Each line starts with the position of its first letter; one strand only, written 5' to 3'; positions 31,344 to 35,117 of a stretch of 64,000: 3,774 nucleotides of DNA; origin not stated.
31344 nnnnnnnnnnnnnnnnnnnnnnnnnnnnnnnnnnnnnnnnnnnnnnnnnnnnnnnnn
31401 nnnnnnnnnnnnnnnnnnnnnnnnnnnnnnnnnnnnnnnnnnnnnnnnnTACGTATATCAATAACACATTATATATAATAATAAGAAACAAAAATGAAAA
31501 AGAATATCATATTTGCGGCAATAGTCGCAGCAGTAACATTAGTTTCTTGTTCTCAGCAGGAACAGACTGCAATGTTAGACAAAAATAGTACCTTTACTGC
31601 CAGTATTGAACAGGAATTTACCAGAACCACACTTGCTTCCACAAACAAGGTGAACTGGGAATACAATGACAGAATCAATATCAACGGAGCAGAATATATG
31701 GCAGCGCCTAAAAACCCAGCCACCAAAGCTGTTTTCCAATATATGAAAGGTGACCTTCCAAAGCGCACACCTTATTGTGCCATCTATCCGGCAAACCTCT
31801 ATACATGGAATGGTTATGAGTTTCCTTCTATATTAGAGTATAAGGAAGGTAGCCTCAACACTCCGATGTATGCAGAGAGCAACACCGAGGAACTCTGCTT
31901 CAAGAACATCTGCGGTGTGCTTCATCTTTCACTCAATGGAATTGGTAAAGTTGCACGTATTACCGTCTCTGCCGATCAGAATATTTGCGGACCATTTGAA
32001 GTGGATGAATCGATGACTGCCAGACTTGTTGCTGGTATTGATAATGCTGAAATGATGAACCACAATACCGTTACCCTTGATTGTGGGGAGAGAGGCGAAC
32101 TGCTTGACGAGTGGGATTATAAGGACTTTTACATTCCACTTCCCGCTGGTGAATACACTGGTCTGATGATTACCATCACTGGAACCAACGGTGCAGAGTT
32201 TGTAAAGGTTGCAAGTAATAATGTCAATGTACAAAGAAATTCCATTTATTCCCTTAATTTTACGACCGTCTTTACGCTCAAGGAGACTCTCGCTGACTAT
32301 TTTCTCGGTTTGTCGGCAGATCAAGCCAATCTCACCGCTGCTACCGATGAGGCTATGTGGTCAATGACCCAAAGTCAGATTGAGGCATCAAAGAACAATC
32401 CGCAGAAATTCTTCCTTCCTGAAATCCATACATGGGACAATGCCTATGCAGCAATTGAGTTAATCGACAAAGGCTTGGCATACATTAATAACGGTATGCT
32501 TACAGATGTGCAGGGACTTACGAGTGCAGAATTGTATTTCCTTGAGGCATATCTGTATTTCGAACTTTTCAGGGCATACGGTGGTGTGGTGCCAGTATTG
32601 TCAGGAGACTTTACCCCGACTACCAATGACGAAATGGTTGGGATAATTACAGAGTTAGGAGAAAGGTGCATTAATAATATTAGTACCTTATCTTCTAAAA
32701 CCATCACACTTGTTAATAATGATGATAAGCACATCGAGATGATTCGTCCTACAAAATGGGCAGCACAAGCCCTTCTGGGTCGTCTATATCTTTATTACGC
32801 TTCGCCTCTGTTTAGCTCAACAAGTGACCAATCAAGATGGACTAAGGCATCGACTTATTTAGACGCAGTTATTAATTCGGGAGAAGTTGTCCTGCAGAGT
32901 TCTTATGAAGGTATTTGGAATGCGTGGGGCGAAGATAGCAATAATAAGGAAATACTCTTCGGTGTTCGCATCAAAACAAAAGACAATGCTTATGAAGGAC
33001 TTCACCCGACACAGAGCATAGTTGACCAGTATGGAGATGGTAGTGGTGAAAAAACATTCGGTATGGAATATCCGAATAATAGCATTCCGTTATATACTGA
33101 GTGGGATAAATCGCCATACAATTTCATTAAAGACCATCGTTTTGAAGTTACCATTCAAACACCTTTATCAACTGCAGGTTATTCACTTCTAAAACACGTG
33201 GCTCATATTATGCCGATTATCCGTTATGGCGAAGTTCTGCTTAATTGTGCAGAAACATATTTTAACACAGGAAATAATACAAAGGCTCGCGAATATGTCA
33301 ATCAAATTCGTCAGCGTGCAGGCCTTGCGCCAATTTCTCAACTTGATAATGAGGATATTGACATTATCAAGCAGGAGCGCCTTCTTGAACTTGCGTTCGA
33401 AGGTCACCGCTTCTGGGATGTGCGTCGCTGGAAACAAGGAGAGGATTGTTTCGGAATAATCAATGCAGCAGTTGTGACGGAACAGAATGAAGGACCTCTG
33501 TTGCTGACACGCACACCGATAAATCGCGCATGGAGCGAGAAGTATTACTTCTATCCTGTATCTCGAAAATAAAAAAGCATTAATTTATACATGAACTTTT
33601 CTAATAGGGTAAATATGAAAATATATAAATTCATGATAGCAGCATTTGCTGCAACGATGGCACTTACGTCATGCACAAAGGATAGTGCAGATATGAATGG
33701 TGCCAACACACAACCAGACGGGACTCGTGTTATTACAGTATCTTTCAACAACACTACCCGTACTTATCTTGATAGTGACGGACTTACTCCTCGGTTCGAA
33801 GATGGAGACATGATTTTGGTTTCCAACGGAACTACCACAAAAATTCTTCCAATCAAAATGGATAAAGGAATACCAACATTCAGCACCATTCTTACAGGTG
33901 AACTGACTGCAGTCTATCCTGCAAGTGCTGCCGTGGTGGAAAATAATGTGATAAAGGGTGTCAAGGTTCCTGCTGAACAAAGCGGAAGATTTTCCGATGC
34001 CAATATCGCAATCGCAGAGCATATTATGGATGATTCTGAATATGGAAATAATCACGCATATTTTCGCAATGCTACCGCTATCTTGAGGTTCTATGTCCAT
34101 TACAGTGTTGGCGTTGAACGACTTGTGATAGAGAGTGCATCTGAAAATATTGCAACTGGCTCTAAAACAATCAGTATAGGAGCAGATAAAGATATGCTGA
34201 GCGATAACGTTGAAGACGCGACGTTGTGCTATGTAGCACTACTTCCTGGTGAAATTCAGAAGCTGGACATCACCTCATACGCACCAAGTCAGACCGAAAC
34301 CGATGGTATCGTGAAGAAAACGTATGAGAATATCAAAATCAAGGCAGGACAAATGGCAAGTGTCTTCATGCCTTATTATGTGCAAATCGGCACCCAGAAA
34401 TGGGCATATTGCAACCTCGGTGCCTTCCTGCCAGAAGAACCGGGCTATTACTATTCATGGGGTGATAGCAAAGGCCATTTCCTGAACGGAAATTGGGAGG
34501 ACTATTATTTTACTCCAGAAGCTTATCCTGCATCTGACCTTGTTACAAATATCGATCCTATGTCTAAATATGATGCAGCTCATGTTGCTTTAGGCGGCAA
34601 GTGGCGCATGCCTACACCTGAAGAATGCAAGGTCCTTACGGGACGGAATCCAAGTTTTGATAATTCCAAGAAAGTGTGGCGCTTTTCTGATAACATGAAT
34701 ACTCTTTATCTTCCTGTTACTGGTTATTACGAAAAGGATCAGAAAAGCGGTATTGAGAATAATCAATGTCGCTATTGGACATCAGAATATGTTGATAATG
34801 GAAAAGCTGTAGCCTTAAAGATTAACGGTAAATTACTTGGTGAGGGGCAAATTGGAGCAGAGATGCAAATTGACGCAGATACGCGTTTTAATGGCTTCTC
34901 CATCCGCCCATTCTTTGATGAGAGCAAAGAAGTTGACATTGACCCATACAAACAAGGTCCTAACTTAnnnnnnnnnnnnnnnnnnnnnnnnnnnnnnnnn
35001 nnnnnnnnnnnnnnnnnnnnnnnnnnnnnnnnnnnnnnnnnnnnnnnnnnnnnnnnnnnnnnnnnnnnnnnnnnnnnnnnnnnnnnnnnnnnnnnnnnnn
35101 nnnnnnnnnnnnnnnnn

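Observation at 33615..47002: Array of seven paralogous pilin-like lipoproteins with mosaic, swapped modules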

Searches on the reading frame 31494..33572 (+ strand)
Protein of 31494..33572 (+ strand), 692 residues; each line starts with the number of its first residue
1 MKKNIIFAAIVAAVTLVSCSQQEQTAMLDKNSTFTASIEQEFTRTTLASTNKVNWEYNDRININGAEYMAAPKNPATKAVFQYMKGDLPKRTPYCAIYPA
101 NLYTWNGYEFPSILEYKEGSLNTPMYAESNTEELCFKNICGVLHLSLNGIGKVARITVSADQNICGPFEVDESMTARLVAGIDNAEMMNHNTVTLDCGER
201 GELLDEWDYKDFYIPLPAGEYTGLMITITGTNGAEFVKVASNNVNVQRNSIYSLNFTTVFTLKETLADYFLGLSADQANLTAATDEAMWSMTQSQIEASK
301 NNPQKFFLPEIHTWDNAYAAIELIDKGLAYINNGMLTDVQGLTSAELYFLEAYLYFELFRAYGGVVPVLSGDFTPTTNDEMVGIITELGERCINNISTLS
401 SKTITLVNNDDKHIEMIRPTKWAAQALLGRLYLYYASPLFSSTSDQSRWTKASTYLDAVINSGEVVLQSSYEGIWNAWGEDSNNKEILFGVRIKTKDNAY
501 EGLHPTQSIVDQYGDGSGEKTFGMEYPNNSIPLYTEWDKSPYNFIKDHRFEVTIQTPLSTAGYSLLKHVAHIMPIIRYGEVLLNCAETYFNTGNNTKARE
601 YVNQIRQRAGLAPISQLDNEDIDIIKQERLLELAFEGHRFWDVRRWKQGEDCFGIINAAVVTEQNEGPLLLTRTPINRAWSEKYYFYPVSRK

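Call 4: search_protein_families(library=pfam, proteins=[window:31494-33572:+], max_evalue=0.01)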
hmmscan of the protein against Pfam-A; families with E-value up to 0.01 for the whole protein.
window:31494-33572:+ (692 aa): 3 families
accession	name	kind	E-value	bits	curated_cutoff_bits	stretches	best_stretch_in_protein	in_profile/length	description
PF07980.17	SusD_RagB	-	1e-31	111.2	23.1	1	573-689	156-280/297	SusD family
PF14322.12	SusD-like_3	-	2.8e-10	41.2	27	1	263-433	19-191/191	Starch-binding associating with outer membrane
PF14559.12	TPR_19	-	0.0062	17.3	25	0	564-608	12-54/68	Tetratricopeptide repeat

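Call 5: search_protein_families(library=ncbifam, proteins=[window:31494-33572:+], max_evalue=0.01)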
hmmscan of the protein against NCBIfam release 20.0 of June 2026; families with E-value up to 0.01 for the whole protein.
window:31494-33572:+ (692 aa): 4 families
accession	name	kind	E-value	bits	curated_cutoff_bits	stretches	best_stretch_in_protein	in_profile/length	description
NF033071.0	SusD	exception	5.8e-09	34.7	725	1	573-647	439-511/558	starch-binding outer membrane lipoprotein SusD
NF033072.0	NanU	exception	7.6e-08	31.9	425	1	308-495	97-281/521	SusD family outer membrane lipoprotein NanU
NF050142.1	PG1828_fam_lipo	equivalog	7.5e-05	23.4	50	1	1-37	1-37/59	PG1828 family lipoprotein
NF053689.1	BamJ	equivalog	0.0082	16.4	100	0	1-65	1-71/184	BamJ family beta-barrel-assembly machinery protein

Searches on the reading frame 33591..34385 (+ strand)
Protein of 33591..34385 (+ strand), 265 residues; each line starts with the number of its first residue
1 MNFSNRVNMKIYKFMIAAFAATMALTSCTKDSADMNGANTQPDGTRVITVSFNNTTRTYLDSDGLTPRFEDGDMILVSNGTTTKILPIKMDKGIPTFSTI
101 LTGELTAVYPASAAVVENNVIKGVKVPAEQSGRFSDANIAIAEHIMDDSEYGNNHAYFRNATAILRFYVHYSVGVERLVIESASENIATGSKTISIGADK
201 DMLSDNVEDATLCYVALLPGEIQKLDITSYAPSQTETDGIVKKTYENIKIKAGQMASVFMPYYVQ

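Call 59: find_related_loci(query=A2, collection=genome_contigs, flank=10000)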
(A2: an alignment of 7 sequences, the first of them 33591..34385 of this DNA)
Query A2 (265 aa) in genome_contigs; peptide patterns used: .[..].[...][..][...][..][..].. (x = any residue, [..] = any of these).
47 stretches matched a pattern; 16 encode a relative of the query (tblastn E <= 1e-3); 16 distinct loci.
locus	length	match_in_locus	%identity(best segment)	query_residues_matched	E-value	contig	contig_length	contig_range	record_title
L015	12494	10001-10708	40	28-264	2e-41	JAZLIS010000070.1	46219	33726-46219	MAG: Bacteroidales bacterium isolate T1900044977_TA20190039.MAGScoT_cleanbin_000010 SGB_4036_k141_38458, whole genome sh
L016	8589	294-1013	38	29-265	3e-35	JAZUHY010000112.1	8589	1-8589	MAG: Candidatus Cryptobacteroides sp. isolate T1900045267_TH20190037.MAGScoT_cleanbin_000040 SGB_5885_k141_897819, whole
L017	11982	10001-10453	42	18-166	5e-24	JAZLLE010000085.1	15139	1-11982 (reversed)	MAG: Bacteroidaceae bacterium isolate T1900044958_TA20190014.MAGScoT_cleanbin_000018 SGB_3882_k141_71607, whole genome s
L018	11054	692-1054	45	43-158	3e-23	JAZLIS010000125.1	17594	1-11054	MAG: Bacteroidales bacterium isolate T1900044977_TA20190039.MAGScoT_cleanbin_000010 SGB_4036_k141_1137611, whole genome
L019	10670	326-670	46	43-159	3e-23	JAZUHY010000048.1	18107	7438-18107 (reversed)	MAG: Candidatus Cryptobacteroides sp. isolate T1900045267_TH20190037.MAGScoT_cleanbin_000040 SGB_5885_k141_1678592, whol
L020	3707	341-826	41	8-158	6e-23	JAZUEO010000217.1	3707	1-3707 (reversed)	MAG: Candidatus Coprenecus sp. isolate T1900045298_TH20190068.MAGScoT_cleanbin_000043 SGB_6120_k141_1450169, whole genom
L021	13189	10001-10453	40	18-166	1e-22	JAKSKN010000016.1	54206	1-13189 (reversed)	MAG: Bacteroidales bacterium isolate Horse_feces74 MAG074_16, whole genome shotgun sequence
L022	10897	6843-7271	41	23-158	2e-21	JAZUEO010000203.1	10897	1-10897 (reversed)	MAG: Candidatus Coprenecus sp. isolate T1900045298_TH20190068.MAGScoT_cleanbin_000043 SGB_6120_k141_1330697, whole genom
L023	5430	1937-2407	42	9-165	5e-21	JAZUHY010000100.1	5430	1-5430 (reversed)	MAG: Candidatus Cryptobacteroides sp. isolate T1900045267_TH20190037.MAGScoT_cleanbin_000040 SGB_5885_k141_2169107, whol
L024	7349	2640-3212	34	18-199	8e-21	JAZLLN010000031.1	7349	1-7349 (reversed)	MAG: Candidatus Cryptobacteroides sp. isolate T1900044957_TA20190013.MAGScoT_cleanbin_000032 SGB_3855_k141_1211124, whol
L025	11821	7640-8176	39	9-188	9e-22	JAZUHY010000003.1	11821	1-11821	MAG: Candidatus Cryptobacteroides sp. isolate T1900045267_TH20190037.MAGScoT_cleanbin_000040 SGB_5885_k141_1889379, whol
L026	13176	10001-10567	36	18-199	2e-16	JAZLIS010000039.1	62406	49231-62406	MAG: Bacteroidales bacterium isolate T1900044977_TA20190039.MAGScoT_cleanbin_000010 SGB_4036_k141_1128278, whole genome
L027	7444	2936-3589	30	13-224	6e-10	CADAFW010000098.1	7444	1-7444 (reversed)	MAG: uncultured Bacteroidia bacterium isolate RUG13263 genome assembly, contig: RUG13263_asm_98, whole genome shotgun se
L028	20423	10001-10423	32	27-172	2e-5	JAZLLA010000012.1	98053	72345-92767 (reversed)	MAG: Candidatus Cryptobacteroides sp. isolate T1900044958_TA20190014.MAGScoT_cleanbin_000027 SGB_3886_k141_1609869, whol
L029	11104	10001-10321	27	107-220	2e-5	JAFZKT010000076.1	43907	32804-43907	MAG: Bacteroidales bacterium isolate RGIG7856 Water_buffalos_Reticulum-4__c892990, whole genome shotgun sequence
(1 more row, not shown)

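Call 90: search_solved_structures(query=A2, max_evalue=1)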
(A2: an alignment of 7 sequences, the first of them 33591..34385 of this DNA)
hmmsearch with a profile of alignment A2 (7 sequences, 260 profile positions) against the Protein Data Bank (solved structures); distinct sequences matched with E-value up to 1: 2.
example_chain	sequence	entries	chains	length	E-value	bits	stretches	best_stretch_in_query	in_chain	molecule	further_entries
7awz_A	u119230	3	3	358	0.11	15.1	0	89-117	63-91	Scone-E | SconeE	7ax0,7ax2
7awy_A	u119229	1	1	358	0.4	13.3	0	89-110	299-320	Scone-R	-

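Call 101: search_protein_representatives(alignment_id=A2)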
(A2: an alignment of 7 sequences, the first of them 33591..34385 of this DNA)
Query: 7 sequences, 260 profile positions. Proteins with E-value up to 0.001 (for the whole library): 1229; up to 1e-10: 466; up to 1e-30: 238. The best 150 are listed.
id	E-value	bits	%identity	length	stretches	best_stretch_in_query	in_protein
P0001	1.9e-104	365.1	-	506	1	6-260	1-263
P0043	1.5e-102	358.9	-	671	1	6-260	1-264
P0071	1.1e-98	346.3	-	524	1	6-260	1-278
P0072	1.1e-98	346.1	-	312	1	7-260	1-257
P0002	1.0e-93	329.9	-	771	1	11-260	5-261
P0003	4.1e-87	308.3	-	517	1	6-260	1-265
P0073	1.7e-85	303.0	-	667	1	6-255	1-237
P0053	6.6e-85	301.0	-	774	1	6-260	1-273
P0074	6.4e-83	294.5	-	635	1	6-260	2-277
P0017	1.1e-79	283.9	-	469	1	6-260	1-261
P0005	9.0e-77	274.4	-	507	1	6-260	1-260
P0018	1.6e-75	270.2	-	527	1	5-259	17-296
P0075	4.2e-75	268.9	-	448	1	6-260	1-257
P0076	3.2e-74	266.0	-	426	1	6-259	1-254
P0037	1.7e-73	263.7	-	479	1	5-259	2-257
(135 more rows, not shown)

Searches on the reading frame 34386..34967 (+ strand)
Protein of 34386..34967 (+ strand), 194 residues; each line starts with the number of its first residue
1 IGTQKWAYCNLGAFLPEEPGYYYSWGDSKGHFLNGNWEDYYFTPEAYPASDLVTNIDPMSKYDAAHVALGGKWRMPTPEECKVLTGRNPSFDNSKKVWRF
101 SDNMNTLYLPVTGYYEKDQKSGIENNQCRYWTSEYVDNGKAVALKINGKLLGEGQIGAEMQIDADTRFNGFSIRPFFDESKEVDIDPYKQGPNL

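Call 61: search_protein_families(library=pfam, proteins=[window:34386-34967:+], max_evalue=1)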
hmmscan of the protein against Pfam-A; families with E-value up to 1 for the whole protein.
seq(194 aa): 2 families
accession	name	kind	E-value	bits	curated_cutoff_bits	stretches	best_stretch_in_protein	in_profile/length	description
PF07603.17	Lcl_C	-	0.014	16.2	34.9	1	65-147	37-96/117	Lcl C-terminal domain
PF00305.24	Lipoxygenase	-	0.25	10.2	23.6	1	58-140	39-118/673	Lipoxygenase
